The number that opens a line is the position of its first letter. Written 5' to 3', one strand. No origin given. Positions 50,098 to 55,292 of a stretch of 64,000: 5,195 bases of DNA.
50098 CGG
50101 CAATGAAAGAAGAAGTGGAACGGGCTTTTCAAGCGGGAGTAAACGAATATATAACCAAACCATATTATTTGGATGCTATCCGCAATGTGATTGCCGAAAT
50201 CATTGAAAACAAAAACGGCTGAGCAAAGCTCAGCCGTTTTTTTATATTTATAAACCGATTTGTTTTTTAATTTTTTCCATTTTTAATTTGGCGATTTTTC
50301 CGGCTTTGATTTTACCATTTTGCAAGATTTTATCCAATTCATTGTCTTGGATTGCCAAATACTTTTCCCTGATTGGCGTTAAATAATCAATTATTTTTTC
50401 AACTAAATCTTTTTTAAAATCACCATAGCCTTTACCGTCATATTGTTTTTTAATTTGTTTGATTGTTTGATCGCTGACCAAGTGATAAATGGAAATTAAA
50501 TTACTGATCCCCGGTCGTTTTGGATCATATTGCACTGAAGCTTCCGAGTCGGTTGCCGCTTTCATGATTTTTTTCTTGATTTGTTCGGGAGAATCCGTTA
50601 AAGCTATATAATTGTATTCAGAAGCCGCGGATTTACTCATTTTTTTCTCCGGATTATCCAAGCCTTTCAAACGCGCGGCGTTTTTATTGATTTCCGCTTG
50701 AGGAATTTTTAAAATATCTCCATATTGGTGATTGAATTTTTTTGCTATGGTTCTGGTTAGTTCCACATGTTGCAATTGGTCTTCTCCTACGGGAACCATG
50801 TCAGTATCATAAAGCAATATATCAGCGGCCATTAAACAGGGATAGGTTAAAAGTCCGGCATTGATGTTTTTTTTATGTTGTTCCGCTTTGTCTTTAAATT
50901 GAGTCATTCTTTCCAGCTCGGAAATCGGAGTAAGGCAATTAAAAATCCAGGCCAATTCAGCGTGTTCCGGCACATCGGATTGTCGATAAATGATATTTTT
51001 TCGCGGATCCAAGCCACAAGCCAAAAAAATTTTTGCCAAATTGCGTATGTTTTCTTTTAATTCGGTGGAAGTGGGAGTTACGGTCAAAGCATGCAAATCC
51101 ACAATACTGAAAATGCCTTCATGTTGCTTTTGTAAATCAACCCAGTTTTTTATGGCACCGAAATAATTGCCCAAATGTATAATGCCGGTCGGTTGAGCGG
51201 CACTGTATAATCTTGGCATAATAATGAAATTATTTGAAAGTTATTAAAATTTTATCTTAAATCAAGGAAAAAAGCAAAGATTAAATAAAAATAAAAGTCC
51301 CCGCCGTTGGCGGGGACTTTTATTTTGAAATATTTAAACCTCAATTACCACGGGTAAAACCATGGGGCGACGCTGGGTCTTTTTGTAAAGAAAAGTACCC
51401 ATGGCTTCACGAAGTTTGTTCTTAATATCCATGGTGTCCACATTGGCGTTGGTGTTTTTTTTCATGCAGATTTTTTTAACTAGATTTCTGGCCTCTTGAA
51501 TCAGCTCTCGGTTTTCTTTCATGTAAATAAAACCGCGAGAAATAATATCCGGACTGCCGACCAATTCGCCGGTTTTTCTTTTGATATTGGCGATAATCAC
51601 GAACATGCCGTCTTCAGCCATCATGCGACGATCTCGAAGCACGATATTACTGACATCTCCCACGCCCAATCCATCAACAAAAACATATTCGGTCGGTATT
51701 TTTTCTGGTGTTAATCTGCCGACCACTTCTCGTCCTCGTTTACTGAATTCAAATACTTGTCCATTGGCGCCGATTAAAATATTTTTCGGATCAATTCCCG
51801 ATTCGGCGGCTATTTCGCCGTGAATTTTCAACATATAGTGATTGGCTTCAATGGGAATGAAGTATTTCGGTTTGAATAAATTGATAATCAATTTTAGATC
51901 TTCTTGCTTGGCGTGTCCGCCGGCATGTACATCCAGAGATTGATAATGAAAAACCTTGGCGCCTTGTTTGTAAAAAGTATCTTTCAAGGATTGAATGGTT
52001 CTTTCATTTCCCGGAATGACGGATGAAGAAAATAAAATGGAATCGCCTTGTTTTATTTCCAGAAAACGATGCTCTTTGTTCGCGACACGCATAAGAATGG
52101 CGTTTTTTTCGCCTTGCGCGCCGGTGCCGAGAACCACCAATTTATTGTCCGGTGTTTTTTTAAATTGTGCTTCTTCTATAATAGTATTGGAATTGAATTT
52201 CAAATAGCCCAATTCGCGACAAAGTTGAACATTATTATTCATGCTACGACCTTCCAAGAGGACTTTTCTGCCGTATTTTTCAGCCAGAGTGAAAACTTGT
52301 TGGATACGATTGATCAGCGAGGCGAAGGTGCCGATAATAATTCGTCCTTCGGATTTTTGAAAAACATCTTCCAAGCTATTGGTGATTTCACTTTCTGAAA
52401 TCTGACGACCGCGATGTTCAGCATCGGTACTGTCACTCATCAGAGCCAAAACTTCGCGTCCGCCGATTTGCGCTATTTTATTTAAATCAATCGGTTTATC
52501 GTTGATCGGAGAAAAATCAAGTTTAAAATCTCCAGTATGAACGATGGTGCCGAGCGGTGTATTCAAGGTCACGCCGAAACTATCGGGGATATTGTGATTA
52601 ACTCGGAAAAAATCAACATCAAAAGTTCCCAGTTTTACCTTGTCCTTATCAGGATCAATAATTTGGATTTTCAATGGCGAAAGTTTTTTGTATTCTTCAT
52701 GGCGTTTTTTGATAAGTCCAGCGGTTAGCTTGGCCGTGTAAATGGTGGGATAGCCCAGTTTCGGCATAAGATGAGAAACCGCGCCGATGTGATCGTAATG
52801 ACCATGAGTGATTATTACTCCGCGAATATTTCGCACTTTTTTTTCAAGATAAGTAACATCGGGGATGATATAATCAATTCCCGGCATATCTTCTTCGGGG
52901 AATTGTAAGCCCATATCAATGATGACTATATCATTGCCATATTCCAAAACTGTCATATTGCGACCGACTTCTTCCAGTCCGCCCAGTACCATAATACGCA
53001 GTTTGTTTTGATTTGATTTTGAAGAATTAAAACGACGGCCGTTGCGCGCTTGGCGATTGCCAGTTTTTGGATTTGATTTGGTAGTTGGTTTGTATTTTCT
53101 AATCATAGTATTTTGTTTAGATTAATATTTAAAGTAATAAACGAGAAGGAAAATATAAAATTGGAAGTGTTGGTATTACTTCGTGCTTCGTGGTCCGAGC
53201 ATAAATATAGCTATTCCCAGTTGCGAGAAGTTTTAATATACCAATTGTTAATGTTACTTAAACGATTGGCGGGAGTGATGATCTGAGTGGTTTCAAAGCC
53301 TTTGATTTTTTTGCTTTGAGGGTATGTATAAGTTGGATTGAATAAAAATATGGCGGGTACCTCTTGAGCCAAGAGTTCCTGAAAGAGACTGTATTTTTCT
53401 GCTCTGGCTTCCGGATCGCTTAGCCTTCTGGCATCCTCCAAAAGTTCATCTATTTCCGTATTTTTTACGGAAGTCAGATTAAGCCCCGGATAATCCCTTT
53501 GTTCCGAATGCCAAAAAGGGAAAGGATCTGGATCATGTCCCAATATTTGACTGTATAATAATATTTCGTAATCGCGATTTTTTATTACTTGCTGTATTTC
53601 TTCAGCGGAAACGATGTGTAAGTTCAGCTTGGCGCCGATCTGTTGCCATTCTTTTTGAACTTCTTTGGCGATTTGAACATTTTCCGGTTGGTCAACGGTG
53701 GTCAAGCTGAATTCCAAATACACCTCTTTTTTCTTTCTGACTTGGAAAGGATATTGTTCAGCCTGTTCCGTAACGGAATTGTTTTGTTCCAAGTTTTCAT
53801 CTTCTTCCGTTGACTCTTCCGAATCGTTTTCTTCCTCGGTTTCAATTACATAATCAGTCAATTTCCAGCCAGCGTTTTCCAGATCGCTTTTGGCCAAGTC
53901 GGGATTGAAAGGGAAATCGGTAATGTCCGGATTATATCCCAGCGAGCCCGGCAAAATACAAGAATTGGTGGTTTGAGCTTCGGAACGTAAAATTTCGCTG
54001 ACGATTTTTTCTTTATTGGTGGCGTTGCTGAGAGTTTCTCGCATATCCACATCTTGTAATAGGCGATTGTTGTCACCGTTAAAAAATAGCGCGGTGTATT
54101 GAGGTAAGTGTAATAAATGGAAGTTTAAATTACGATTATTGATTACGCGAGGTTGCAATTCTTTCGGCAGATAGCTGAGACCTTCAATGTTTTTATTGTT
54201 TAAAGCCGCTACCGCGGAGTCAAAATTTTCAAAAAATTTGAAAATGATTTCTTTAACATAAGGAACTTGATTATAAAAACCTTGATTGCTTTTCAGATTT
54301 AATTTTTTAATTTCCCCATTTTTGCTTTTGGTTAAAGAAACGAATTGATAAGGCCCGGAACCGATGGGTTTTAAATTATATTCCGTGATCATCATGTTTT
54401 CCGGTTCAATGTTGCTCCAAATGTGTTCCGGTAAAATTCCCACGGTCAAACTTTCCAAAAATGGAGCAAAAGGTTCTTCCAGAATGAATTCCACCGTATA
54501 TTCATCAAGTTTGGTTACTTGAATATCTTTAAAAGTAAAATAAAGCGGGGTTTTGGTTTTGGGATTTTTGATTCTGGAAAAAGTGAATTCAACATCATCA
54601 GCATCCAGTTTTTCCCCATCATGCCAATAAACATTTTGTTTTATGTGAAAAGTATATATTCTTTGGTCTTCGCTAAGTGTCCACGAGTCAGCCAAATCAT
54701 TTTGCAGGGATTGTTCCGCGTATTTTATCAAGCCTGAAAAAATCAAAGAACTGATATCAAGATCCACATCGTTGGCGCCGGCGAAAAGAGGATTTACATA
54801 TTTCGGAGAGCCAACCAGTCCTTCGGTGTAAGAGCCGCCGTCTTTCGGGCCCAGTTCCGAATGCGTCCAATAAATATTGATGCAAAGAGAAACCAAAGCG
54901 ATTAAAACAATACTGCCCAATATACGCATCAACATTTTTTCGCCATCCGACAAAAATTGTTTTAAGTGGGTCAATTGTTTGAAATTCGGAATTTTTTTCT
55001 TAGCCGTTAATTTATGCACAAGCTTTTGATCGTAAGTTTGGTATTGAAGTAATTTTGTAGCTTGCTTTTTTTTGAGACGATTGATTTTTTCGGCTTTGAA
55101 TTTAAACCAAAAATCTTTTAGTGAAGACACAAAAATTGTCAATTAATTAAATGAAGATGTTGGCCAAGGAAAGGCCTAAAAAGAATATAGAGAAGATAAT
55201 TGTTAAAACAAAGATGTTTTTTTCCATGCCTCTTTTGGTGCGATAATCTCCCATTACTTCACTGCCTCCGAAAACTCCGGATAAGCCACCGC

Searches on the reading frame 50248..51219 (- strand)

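Call 69: search_protein_families(library=pfam, proteins=[window:50248-51219:-], max_evalue=0.00001)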
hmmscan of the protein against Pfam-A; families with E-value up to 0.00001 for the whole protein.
window:50248-51219:- (323 aa): 1 family
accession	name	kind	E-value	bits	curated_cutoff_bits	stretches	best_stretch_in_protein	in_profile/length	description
PF00579.31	tRNA-synt_1b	-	1.3e-76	258.2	21.1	1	3-280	7-291/292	tRNA synthetases class I (W and Y)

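Call 77: search_protein_families(library=ncbifam, proteins=[window:50248-51219:-], max_evalue=1e-10)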
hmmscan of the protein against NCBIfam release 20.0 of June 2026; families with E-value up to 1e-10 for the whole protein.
window:50248-51219:- (323 aa): 9 families
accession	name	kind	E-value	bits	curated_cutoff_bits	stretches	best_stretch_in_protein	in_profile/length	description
TIGR00233.1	trpS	equivalog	5.8e-108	361.1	176.75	1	2-323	3-328/328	tryptophan--tRNA ligase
NF009207.0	PRK12556.1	equivalog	9.4e-83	277.8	479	1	8-323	10-331/332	tryptophan--tRNA ligase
NF008923.0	PRK12284.1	equivalog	1.6e-69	234.8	597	1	3-323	4-331/431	tryptophan--tRNA ligase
NF008922.0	PRK12283.1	equivalog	5.9e-68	229.6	572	2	3-168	5-173/400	tryptophan--tRNA ligase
NF008925.0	PRK12285.1-2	equivalog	6.3e-23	81.3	451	1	9-300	70-362/365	tryptophan--tRNA ligase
NF008926.0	PRK12285.1-3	equivalog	2.7e-18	66.1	320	0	9-164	73-230/429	tryptophan--tRNA ligase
NF006330.0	PRK08560.1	equivalog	4e-18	65.6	220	1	5-221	36-248/342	tyrosine--tRNA ligase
NF008927.0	PRK12285.1-4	equivalog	1.3e-16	60.6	478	1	4-305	76-376/385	tryptophan--tRNA ligase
TIGR00234.1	tyrS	equivalog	8.1e-11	41.6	113.8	0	3-311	37-377/406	tyrosine--tRNA ligase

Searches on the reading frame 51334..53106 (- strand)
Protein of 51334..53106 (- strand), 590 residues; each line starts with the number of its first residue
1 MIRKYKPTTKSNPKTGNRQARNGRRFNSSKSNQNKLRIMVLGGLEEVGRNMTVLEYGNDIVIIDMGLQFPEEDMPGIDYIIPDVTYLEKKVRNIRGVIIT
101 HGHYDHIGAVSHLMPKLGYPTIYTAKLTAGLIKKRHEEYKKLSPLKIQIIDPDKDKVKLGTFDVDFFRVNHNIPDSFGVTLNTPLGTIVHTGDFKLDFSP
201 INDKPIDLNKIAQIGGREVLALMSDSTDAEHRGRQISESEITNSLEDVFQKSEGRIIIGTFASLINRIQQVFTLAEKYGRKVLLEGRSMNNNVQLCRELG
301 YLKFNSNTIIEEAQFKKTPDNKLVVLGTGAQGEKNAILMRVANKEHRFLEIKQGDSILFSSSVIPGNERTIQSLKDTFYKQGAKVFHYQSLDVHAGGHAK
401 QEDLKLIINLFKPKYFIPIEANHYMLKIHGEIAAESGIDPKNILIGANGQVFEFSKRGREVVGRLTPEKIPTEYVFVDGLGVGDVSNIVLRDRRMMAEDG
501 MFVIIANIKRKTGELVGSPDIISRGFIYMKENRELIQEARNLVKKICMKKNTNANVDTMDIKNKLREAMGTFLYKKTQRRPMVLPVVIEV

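Call 69: search_protein_families(library=pfam, proteins=[window:51334-53106:-], max_evalue=0.00001)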
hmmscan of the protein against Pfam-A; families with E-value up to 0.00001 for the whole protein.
window:51334-53106:- (590 aa): 4 families
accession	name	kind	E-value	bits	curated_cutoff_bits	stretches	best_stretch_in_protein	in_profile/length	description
PF22505.1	RNase_J_b_CASP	-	7.8e-43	145.7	27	1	253-374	1-122/126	Ribonuclease J, beta-CASP domain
PF17770.6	RNase_J_C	-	2.8e-31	109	23.8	1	489-590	1-102/102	Ribonuclease J C-terminal domain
PF00753.33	Lactamase_B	-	4.2e-14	53.4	22.7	1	47-200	4-156/196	Metallo-beta-lactamase superfamily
PF12706.13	Lactamase_B_2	-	2.2e-10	40.9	27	1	87-195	24-144/200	Beta-lactamase superfamily domain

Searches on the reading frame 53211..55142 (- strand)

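Call 69: search_protein_families(library=pfam, proteins=[window:53211-55142:-], max_evalue=0.00001)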
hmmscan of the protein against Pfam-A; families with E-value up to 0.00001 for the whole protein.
window:53211-55142:- (643 aa): 1 family
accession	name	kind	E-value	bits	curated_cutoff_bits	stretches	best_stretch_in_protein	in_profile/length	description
PF00496.27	SBP_bac_5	-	7.9e-69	232.9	32.4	1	146-543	2-356/368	Bacterial extracellular solute-binding proteins, family 5 Middle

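Call 77: search_protein_families(library=ncbifam, proteins=[window:53211-55142:-], max_evalue=1e-10)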
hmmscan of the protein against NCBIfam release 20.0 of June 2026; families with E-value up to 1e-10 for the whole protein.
window:53211-55142:- (643 aa): 8 families
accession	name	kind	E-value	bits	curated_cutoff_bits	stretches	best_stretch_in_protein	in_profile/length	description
NF045467.1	Opp4A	equivalog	7.2e-47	159.8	650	2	98-430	30-384/556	oligopeptide ABC transporter substrate-binding protein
TIGR02294.1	nickel_nikA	equivalog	8.2e-37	126.9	393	1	127-429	28-330/501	nickel ABC transporter substrate-binding protein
NF043070.1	DppA_dipep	equivalog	1.3e-35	123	1005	1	111-427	37-369/535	dipeptide ABC transporter periplasmic-binding protein DppA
NF045468.1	Opp5A_nikA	equivalog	1.1e-32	113.2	600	1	138-438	48-330/488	nickel ABC transporter substrate-binding protein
NF047575.1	opine_bind_CntA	exception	7e-27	94.2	800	1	129-430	60-364/535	staphylopine-dependent metal ABC transporter substrate-binding lipoprotein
NF011942.0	PRK15413.1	equivalog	2.6e-25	89.1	594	1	135-426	59-343/512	glutathione ABC transporter substrate-binding protein GsiB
TIGR04028.1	SBP_KPN_01854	hypoth_equivalog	2.6e-23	82.4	468.5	0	358-447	263-352/509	TIGR04028 family ABC transporter substrate-binding protein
NF011689.0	PRK15109.1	equivalog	1.7e-19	69.9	560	1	146-426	79-373/547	ABC transporter substrate-binding protein SapA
